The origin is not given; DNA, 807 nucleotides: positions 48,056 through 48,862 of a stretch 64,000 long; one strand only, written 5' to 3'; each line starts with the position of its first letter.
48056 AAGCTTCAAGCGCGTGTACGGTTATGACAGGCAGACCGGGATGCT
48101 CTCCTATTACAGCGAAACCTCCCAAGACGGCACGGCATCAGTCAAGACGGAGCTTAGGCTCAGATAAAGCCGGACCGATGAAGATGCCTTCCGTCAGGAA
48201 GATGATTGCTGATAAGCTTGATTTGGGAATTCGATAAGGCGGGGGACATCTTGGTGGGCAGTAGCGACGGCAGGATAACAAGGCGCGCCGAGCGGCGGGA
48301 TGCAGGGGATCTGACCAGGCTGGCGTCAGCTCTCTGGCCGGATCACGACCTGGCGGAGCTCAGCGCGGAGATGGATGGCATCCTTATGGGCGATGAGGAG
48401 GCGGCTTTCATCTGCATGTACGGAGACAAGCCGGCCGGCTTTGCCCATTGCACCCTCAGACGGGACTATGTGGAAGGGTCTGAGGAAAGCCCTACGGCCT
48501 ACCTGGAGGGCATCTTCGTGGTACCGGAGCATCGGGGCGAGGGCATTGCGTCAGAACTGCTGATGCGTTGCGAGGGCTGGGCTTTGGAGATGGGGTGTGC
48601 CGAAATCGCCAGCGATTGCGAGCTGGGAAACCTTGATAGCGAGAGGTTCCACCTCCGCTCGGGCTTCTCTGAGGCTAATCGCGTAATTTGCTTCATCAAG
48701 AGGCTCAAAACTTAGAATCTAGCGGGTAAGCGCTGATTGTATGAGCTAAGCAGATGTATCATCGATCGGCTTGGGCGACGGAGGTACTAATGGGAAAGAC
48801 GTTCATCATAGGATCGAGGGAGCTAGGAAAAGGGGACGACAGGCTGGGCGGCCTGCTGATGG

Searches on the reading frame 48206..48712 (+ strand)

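Call 18: search_protein_families(library=pfam, proteins=[window:48206-48712:+], max_evalue=0.001)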
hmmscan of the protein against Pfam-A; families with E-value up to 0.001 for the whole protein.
window:48206-48712:+ (169 aa): 5 families
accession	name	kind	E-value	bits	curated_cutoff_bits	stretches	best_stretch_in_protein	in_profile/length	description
PF00583.31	Acetyltransf_1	-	3.3e-19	69.7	20.7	1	41-154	9-116/116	Acetyltransferase (GNAT) family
PF13508.13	Acetyltransf_7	-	1.3e-08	35.5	27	1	65-155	3-83/84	Acetyltransferase (GNAT) domain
PF13527.13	Acetyltransf_9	-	5.3e-06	26.9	25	1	26-121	3-96/127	Acetyltransferase (GNAT) domain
PF13673.13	Acetyltransf_10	-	5.1e-05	23.7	23.6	1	61-157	27-110/128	Acetyltransferase (GNAT) domain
PF13302.13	Acetyltransf_3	-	0.0006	21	25.4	1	91-154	80-137/138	Acetyltransferase (GNAT) domain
